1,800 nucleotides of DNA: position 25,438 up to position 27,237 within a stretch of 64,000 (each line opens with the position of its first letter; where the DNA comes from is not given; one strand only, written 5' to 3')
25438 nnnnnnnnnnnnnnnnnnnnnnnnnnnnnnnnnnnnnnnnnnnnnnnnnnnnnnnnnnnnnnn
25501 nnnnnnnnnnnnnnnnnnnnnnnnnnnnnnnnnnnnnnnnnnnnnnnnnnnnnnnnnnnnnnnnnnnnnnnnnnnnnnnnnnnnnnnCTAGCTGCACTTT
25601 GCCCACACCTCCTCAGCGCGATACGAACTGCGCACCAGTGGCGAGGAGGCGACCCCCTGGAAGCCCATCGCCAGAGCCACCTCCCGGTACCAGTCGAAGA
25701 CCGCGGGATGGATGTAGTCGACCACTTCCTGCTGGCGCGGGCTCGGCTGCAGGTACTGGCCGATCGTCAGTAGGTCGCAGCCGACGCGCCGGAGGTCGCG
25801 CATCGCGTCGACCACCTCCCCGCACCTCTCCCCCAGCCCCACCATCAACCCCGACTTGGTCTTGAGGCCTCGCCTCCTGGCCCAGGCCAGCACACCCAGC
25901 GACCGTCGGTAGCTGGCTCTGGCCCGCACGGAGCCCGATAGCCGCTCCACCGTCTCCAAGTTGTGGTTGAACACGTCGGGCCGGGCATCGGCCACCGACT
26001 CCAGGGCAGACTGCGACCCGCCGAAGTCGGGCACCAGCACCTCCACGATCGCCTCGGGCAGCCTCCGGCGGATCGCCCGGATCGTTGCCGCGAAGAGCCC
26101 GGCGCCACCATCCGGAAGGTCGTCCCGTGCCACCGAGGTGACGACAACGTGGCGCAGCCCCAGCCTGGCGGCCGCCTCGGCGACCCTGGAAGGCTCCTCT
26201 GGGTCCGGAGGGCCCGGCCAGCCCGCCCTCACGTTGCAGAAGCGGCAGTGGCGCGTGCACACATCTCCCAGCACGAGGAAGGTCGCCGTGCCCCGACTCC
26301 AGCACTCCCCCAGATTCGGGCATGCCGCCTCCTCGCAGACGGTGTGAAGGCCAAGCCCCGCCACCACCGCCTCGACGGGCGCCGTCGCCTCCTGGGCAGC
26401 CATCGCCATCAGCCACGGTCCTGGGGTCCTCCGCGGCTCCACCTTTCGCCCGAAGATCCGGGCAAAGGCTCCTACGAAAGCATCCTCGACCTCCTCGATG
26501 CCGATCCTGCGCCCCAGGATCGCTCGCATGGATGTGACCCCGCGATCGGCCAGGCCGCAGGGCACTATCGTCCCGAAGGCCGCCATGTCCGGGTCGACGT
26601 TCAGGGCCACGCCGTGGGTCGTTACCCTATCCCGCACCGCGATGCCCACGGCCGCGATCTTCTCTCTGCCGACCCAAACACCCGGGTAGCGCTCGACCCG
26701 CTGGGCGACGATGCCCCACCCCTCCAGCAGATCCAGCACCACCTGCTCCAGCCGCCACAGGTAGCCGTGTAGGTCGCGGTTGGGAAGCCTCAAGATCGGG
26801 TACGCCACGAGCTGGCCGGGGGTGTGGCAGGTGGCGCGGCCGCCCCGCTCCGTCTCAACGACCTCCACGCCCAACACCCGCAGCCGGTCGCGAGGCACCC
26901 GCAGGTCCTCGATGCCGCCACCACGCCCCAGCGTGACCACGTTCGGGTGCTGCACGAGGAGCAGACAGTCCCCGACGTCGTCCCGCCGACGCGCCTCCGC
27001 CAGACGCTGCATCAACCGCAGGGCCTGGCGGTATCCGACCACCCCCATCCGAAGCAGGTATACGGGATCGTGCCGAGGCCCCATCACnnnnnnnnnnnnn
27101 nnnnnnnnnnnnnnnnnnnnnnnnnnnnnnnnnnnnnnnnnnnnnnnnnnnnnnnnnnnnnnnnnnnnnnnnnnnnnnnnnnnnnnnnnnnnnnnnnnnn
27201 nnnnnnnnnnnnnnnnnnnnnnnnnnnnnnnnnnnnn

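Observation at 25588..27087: In-frame LipB-LipA fusion (octanoyltransferase fused to radical-SAM lipoyl synthase) inside a 2-oxoacid dehydrogenase operon that also carries lplA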

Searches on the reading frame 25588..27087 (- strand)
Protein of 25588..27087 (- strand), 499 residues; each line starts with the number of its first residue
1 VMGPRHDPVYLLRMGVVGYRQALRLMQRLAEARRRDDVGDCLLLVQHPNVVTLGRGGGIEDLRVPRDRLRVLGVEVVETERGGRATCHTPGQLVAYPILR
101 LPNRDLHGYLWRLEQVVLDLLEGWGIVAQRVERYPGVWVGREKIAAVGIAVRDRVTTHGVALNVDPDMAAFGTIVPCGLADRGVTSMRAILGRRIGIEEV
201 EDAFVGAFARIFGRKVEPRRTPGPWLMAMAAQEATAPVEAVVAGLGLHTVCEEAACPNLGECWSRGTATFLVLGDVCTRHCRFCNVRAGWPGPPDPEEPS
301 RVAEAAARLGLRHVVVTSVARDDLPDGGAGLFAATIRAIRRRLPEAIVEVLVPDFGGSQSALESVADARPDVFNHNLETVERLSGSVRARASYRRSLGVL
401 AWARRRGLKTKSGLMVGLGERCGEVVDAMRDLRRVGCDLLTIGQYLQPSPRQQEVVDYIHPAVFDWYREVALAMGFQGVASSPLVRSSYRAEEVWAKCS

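Call 5: search_protein_families(library=pfam, proteins=[window:25588-27087:-])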
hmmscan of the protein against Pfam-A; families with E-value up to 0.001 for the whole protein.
window:25588-27087:- (499 aa): 2 families
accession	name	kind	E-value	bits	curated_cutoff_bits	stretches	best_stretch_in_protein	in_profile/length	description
PF21948.1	LplA-B_cat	-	7.5e-44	150.5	27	1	19-209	2-200/200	Lipoyl protein ligase A/B catalytic domain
PF04055.27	Radical_SAM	-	9.6e-19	68.6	29.5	1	272-431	2-165/166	Radical SAM superfamily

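Call 6: search_protein_families(library=ncbifam, proteins=[window:25588-27087:-])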
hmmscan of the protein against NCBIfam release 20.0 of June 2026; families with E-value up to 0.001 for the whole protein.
window:25588-27087:- (499 aa): 11 families
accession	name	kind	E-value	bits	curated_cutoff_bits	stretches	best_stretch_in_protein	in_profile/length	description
NF004019.1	PRK05481.1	subfamily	4.3e-115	383.9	203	1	229-497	8-279/286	lipoyl synthase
NF009544.0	PRK12928.1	subfamily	3.5e-111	371.2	210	1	224-496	22-298/300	lipoyl synthase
NF053790.1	LplA_LipA_fuse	exception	2.8e-109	366.4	800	1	211-493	324-605/606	bifunctional lipoate--protein ligase/lipoyl synthase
TIGR00510.1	lipA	equivalog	3.5e-107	358.2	310.25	1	219-497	15-296/302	lipoyl synthase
NF010925.0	PRK14345.1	equivalog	7.8e-53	179.5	155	1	8-212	13-217/236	lipoyl(octanoyl) transferase LipB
NF010921.0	PRK14341.1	equivalog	2.8e-44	151.3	230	1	13-215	21-226/230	lipoyl(octanoyl) transferase LipB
TIGR00214.1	lipB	equivalog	2.9e-39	134.6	83.55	1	33-213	6-187/187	lipoyl(octanoyl) transferase LipB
NF010922.0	PRK14342.1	equivalog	1.8e-38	132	235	1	9-215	6-206/215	lipoyl(octanoyl) transferase LipB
NF010923.0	PRK14343.1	equivalog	5.8e-33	114.3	298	1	7-213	13-219/237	lipoyl(octanoyl) transferase LipB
TIGR00433.2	bioB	equivalog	8.4e-09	35.1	225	1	358-442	134-218/307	biotin synthase BioB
NF006206.0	PRK08330.1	equivalog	0.00035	20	311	1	117-212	88-175/243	biotin--protein ligase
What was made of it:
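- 26443..27063 (-): LipB octanoyltransferase domain (residues about 8-214, ATG numbering). The Lys142 codon is at 26659-26661 and the Cys176 codon at 26557-26559. Call 6 (PRK14345, TIGR00214).
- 25597..26433 (-): LipA lipoyl synthase domain (residues about 218-496). Auxiliary-cluster motif C250/C255/C261 at 26302-26337; radical-SAM motif C276/C280/C283 at 26236-26259; RSSY at 25621-25632. Call 6 (TIGR00510, 358 against 310).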

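Call 7: find_homologous_proteins(query=window:25588-27087:-, max_evalue=1e-10)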
Query window:25588-27087:- (499 aa): 8000 proteins with E <= 1e-10 among 8000 candidates; the best 120 are listed.
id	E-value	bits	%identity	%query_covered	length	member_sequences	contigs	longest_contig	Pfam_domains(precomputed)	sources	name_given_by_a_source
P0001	0.0e+0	1125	100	100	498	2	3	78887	PF21948.2,PF04055.28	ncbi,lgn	ncbi:MAG: lipoyl synthase [Sphingomonadaceae bacterium]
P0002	0.0e+0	1011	90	100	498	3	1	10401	PF21948.2,PF04055.28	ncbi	ncbi:MAG: lipoyl synthase [Chloroflexota bacterium]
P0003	1.6e-268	909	81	100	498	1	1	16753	PF21948.2,PF04055.28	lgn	-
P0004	5.7e-254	861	79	99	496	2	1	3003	PF21948.2,PF04055.28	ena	-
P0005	1.6e-253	860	76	100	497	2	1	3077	PF21948.2,PF04055.28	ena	-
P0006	2.2e-246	836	75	99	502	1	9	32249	PF21948.2,PF04055.28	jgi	jgi:lipoic acid synthetase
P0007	2.4e-245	833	74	99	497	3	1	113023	PF21948.2,PF04055.28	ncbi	-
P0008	1.7e-244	830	75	99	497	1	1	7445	PF21948.2,PF04055.28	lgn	-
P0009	3.0e-244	829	75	99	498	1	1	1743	PF21948.2,PF04055.28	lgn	-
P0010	3.0e-243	826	74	99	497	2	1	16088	PF21948.2,PF04055.28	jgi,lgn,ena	-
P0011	8.6e-242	821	73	99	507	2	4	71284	PF21948.2,PF04055.28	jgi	-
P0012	8.7e-242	821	72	98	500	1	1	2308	PF21948.2,PF04055.28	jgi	-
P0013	2.8e-240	816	73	99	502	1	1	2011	PF21948.2,PF04055.28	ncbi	-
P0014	2.1e-239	813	73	99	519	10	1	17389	PF21948.2,PF04055.28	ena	-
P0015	2.3e-239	813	73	99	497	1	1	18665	PF21948.2,PF04055.28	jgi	jgi:lipoyl synthase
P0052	9.7e-224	762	68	98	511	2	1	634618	PF21948.2,PF04055.28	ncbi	ncbi:MAG: lipoyl synthase [Anaerolineae bacterium]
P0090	1.1e-189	649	61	97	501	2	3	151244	PF21948.2,PF04055.28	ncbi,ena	-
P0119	3.1e-179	615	58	98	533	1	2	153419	PF21948.2,PF04055.28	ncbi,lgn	-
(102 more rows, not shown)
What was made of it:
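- All 120 best-scoring homologue clusters are fused (call 7).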

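Call 14: find_related_loci(query=window:25588-27087:-, collection=genome_contigs, flank=10000)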
Query window:25588-27087:- (499 aa) in genome_contigs; peptide patterns used: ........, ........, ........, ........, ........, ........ (x = any residue, [..] = any of these).
600 stretches matched a pattern (row limit reached: there are more); 599 encode a relative of the query (tblastn E <= 1e-3); the best 80 are kept; 80 distinct loci.
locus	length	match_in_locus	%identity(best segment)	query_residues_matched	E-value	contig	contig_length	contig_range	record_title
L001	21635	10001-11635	42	15-497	8e-123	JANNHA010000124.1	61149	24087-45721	MAG: Verrucomicrobiota bacterium isolate SOY_6_C_metabat_335 SOY_6_C_k141_142529, whole genome shotgun sequence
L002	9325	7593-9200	44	9-492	3e-112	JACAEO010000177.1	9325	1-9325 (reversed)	MAG: Chloroflexota bacterium isolate L.E.CH.39_1 k119_55904, whole genome shotgun sequence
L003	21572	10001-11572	41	8-492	4e-106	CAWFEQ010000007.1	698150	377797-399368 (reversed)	MAG: uncultured Gammaproteobacteria bacterium isolate MFD05684.bin.1.219 genome assembly, contig: contig_1600, whole gen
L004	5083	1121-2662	39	8-492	9e-106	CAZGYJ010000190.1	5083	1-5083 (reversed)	MAG TPA_asm: uncultured Methylomonas sp. isolate SRP163575_co2_99 genome assembly, contig: NODE_22181_length_5083_cov_41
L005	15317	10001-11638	39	8-492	5e-103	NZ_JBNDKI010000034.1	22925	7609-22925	Luteibacter sp. 621 Ga0502207_34, whole genome shotgun sequence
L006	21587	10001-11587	41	6-496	3e-103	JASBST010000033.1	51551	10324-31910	MAG: Thiogranum sp. isolate BWSM_146 k141_558945, whole genome shotgun sequence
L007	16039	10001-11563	38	14-492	5e-100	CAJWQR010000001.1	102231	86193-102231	MAG TPA_asm: uncultured Legionellales bacterium isolate ERR598946_bin.24_MetaBAT_v2.12.1_MAG genome assembly, contig: NO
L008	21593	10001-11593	40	13-492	2e-99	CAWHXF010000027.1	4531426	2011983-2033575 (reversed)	MAG: uncultured Gammaproteobacteria bacterium isolate MFD03250.bin.2.8 genome assembly, contig: contig_6570, whole genom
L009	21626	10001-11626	36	13-492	8e-99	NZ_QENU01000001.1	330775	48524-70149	Pasteurella langaaensis DSM 22999 Ga0215636_101, whole genome shotgun sequence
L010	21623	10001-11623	36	8-492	1e-97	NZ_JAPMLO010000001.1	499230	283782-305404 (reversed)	Marinicella marina strain S1101 scaffold_1_length_499231, whole genome shotgun sequence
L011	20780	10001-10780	64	238-495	7e-95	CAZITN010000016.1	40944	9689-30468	MAG TPA_asm: uncultured Thermodesulfovibrio sp. isolate binchicken_co172_180 genome assembly, contig: NODE_590_length_40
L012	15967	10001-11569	39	13-493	4e-94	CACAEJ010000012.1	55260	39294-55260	uncultured Pseudohongiella sp. isolate AG-343-G22 genome assembly, contig: AG-343-G22_NODE_12, whole genome shotgun sequ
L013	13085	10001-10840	56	217-494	3e-92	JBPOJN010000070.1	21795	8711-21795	MAG: Myxococcota bacterium isolate MAG_483 c_000000618980, whole genome shotgun sequence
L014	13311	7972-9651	54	15-493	7e-92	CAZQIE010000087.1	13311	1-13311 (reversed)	MAG TPA_asm: uncultured Opitutales bacterium isolate binchicken_co135_15 genome assembly, contig: NODE_6610_length_13311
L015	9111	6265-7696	58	19-491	1e-122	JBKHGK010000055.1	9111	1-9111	MAG: Candidatus Brocadiia bacterium isolate D1M06_29 NODE_6821_length_9111_cov_54.703291, whole genome shotgun sequence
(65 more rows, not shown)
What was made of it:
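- Tried and rejected: The genome_contigs scan with the whole protein (call 14) was swamped by the highly conserved LipA peptide patterns.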

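Call 17: find_encoding_contigs(protein=P0001, flank=10000, max_places=4)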
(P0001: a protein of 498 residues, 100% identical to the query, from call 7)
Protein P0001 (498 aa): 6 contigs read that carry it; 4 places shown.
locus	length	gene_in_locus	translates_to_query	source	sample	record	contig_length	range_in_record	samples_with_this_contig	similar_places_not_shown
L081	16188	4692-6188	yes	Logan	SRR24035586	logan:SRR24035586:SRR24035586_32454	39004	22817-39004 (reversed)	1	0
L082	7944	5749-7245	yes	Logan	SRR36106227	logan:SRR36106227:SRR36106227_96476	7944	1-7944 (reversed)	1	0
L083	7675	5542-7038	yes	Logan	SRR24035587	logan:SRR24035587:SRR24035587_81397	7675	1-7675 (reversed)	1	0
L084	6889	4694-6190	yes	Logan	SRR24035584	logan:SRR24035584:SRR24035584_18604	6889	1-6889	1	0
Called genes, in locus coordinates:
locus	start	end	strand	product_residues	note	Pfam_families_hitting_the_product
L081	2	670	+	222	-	?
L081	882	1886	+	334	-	PF01513:NAD_kinase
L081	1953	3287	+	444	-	PF00364:Biotin_lipoyl, PF02817:E3_binding, PF00198:2-oxoacid_dh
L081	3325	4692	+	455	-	PF01134:GIDA, PF01266:DAO (weak), PF07992:Pyr_redox_2, PF12831:FAD_oxidored, PF13450:NAD_binding_8 (weak), PF13738:Pyr_redox_3, PF00070:Pyr_redox, PF02852:Pyr_redox_dim, +1 more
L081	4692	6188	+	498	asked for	PF21948:LplA-B_cat, PF04055:Radical_SAM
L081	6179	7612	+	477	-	PF01565:FAD_binding_4, PF02913:FAD-oxidase_C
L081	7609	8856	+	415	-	PF13183:Fer4_8, PF13237:Fer4_10 (weak), PF13534:Fer4_17 (weak), PF02754:CCG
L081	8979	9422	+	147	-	PF01597:GCV_H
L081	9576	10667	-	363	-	PF08735:DUF1786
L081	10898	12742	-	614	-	PF17297:PEPCK_N, PF00821:PEPCK_GTP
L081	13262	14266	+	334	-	PF07690:MFS_1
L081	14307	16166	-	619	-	PF00072:Response_reg, PF01590:GAF, PF13185:GAF_2, PF13492:GAF_3 (weak), PF00989:PAS, PF13426:PAS_9, PF13487:HD_5, PF01966:HD, +2 more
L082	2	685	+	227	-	?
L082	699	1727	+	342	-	PF02779:Transket_pyr, PF02780:Transketolase_C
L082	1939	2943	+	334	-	PF01513:NAD_kinase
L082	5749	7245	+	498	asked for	PF21948:LplA-B_cat, PF04055:Radical_SAM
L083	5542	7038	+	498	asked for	PF21948:LplA-B_cat, PF04055:Radical_SAM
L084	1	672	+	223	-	?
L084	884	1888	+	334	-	PF01513:NAD_kinase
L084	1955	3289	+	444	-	PF00364:Biotin_lipoyl, PF02817:E3_binding, PF00198:2-oxoacid_dh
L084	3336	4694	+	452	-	PF00890:FAD_binding_2 (faint), PF01134:GIDA (weak), PF07992:Pyr_redox_2, PF12831:FAD_oxidored, PF13450:NAD_binding_8 (weak), PF13738:Pyr_redox_3, PF00070:Pyr_redox, PF02852:Pyr_redox_dim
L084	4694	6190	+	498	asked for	PF21948:LplA-B_cat, PF04055:Radical_SAM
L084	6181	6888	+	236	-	?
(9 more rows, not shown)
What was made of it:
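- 24164..25597 (-): FAD-linked oxidase (GlcD-like). Its start overlaps the end of the fusion gene by 10 nt. Calls 5, 6 and 17.
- Checked: That start gives the 498-aa product that gene callers report (P0001, call 7; L081-L084, call 17).
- The identical protein was assembled in four independent runs (call 17). The identical 498-aa product was found in four independent sequencing runs (call 17).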

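Call 18: find_encoding_contigs(protein=P0052, flank=10000, max_places=1)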
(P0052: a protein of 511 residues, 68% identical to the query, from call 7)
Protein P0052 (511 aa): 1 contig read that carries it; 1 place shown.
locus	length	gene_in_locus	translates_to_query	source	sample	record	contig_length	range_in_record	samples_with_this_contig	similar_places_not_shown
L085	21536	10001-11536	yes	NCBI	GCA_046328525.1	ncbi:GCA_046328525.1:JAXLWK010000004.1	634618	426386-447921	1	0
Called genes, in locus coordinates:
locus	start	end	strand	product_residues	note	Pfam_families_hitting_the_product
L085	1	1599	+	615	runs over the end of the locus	PF00989:PAS, PF08448:PAS_4, PF13188:PAS_8, PF13426:PAS_9, PF08448:PAS_4, PF07730:HisKA_3, PF13581:HATPase_c_2 (weak), PF02518:HATPase_c, +1 more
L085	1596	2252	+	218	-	PF00072:Response_reg, PF00196:GerE, PF08281:Sigma70_r4_2 (weak)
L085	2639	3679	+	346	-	PF21948:LplA-B_cat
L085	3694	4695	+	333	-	PF00676:E1_dh, PF02775:TPP_enzyme_C (faint)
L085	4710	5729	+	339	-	PF02779:Transket_pyr, PF02780:Transketolase_C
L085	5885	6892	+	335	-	PF01513:NAD_kinase, PF00781:DAGK_cat (weak)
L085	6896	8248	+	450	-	PF00364:Biotin_lipoyl, PF02817:E3_binding, PF00198:2-oxoacid_dh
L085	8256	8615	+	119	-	PF09585:Lin0512_fam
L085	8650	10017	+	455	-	PF00890:FAD_binding_2 (faint), PF01134:GIDA (weak), PF03486:HI0933_like (faint), PF07992:Pyr_redox_2, PF12831:FAD_oxidored, PF13738:Pyr_redox_3 (weak), PF00070:Pyr_redox, PF02852:Pyr_redox_dim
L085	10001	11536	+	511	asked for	PF21948:LplA-B_cat, PF04055:Radical_SAM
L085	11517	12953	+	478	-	PF01565:FAD_binding_4, PF02913:FAD-oxidase_C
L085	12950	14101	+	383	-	PF13237:Fer4_10 (weak), PF13746:Fer4_18 (faint), PF12838:Fer4_7 (weak), PF13183:Fer4_8, PF13484:Fer4_16 (weak), PF13534:Fer4_17, PF02754:CCG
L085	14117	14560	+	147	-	PF01597:GCV_H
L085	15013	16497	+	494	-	-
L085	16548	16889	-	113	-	-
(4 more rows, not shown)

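Call 19: find_encoding_contigs(protein=P0119, flank=10000, max_places=1)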
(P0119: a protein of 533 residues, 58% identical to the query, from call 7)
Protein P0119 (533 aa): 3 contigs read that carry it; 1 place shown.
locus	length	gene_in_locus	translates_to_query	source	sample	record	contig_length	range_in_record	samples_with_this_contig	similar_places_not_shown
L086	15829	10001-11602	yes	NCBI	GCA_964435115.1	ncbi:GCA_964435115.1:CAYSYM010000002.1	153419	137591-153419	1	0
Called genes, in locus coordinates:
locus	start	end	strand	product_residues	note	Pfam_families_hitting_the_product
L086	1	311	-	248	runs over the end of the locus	PF01746:tRNA_m1G_MT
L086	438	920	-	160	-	PF06262:Zincin_1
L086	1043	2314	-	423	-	PF01595:CNNM, PF00571:CBS, PF03471:CorC_HlyC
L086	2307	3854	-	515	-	PF00483:NTP_transferase, PF01128:IspD, PF12804:NTP_transf_3, PF00132:Hexapep (weak), PF25084:LbH_EIF2B (weak), PF25087:GMPPB_C (faint), PF00132:Hexapep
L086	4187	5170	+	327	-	PF00676:E1_dh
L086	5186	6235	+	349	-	PF02779:Transket_pyr, PF02780:Transketolase_C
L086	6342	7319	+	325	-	PF00781:DAGK_cat (faint), PF01513:NAD_kinase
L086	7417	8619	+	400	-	PF00364:Biotin_lipoyl, PF02817:E3_binding, PF00198:2-oxoacid_dh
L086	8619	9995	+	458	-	PF00890:FAD_binding_2, PF01266:DAO (weak), PF03486:HI0933_like (faint), PF07992:Pyr_redox_2, PF12831:FAD_oxidored, PF13450:NAD_binding_8 (weak), PF00070:Pyr_redox, PF02852:Pyr_redox_dim, +1 more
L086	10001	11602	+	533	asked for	PF21948:LplA-B_cat, PF04055:Radical_SAM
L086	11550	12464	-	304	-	PF00288:GHMP_kinases_N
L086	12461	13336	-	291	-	PF00398:RrnaAD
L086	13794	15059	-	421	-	PF00999:Na_H_Exchanger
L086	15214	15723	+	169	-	PF02592:Vut_1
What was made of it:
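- One related cluster (L086) has neither GcvH nor the LplA-like gene but keeps the fusion (call 19).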

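Call 20: find_encoding_contigs(protein=P0090, flank=10000, max_places=1)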
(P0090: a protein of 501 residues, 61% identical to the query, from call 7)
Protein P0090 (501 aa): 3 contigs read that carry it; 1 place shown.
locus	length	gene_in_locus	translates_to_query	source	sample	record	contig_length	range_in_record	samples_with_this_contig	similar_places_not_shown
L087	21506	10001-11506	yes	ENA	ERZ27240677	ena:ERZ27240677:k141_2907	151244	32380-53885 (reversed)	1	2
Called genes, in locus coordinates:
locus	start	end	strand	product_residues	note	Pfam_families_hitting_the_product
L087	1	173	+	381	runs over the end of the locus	PF06500:FrsA-like, PF02129:Peptidase_S15 (faint), PF01738:DLH (weak), PF00561:Abhydrolase_1 (faint), PF12146:Hydrolase_4, PF00326:Peptidase_S9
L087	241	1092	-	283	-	PF00072:Response_reg, PF12833:HTH_18, PF00165:HTH_AraC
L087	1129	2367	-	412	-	PF10114:PocR, PF06580:His_kinase, PF02518:HATPase_c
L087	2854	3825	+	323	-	PF00676:E1_dh, PF02775:TPP_enzyme_C (weak)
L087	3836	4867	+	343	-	PF02779:Transket_pyr, PF02780:Transketolase_C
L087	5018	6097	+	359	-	PF08240:ADH_N, PF00107:ADH_zinc_N, PF13602:ADH_zinc_N_2 (weak)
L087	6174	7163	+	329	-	PF01513:NAD_kinase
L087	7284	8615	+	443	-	PF00364:Biotin_lipoyl, PF02817:E3_binding, PF00198:2-oxoacid_dh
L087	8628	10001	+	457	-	PF00890:FAD_binding_2 (faint), PF01134:GIDA (weak), PF01266:DAO (faint), PF07992:Pyr_redox_2, PF12831:FAD_oxidored, PF13450:NAD_binding_8 (weak), PF00070:Pyr_redox, PF02852:Pyr_redox_dim, +2 more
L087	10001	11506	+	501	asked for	PF21948:LplA-B_cat, PF04055:Radical_SAM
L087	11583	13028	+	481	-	PF01565:FAD_binding_4, PF02913:FAD-oxidase_C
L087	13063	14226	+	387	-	PF13183:Fer4_8, PF12838:Fer4_7 (weak), PF13187:Fer4_9 (weak), PF13484:Fer4_16 (weak), PF13534:Fer4_17, PF02754:CCG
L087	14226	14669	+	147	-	PF01597:GCV_H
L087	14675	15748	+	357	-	PF21948:LplA-B_cat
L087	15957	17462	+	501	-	PF01547:SBP_bac_1, PF13416:SBP_bac_8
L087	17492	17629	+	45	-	-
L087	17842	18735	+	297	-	PF03631:Virul_fac_BrkB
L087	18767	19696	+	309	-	PF09754:PAC2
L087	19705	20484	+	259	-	PF01936:NYN, PF00313:CSD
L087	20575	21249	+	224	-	PF00697:PRAI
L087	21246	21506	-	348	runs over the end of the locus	PF25608:NAL1_N (weak), PF13365:Trypsin_2 (faint)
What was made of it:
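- An LplA-family gene is also conserved in the cluster, and in L087 it lies directly after gcvH (call 20).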

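Call 21: find_encoding_contigs(protein=P0007, flank=10000, max_places=1)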
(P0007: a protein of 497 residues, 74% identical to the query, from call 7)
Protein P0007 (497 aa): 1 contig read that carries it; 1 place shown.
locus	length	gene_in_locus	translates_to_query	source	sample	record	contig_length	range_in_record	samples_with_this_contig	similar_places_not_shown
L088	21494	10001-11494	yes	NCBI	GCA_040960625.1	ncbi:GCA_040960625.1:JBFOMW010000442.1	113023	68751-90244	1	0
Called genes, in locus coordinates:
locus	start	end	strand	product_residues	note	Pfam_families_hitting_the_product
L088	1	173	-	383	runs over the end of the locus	PF05834:Lycopene_cycl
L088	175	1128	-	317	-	PF00494:SQS_PSY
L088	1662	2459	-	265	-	PF00106:adh_short, PF08659:KR, PF13561:adh_short_C2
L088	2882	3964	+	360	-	PF21948:LplA-B_cat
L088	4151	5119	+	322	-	PF00676:E1_dh, PF02775:TPP_enzyme_C (weak)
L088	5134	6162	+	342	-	PF02779:Transket_pyr, PF02780:Transketolase_C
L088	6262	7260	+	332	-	PF01513:NAD_kinase, PF00781:DAGK_cat (weak)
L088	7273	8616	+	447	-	PF00364:Biotin_lipoyl, PF02817:E3_binding, PF00198:2-oxoacid_dh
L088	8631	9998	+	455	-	PF01134:GIDA (faint), PF07992:Pyr_redox_2, PF12831:FAD_oxidored (weak), PF13738:Pyr_redox_3 (faint), PF00070:Pyr_redox, PF02852:Pyr_redox_dim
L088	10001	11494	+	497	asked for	PF21948:LplA-B_cat, PF04055:Radical_SAM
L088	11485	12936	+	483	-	PF01565:FAD_binding_4, PF02913:FAD-oxidase_C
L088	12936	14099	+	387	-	PF13183:Fer4_8, PF13534:Fer4_17, PF02754:CCG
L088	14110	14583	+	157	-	PF01597:GCV_H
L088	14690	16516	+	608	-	PF02743:dCache_1, PF00672:HAMP, PF07730:HisKA_3, PF13581:HATPase_c_2 (weak), PF02518:HATPase_c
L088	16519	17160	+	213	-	PF00072:Response_reg, PF00196:GerE (weak)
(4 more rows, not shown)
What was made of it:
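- The E2-E3-fusion context is conserved in five loci whose fusion proteins are 58-100% identical to the window's (calls 17-21).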
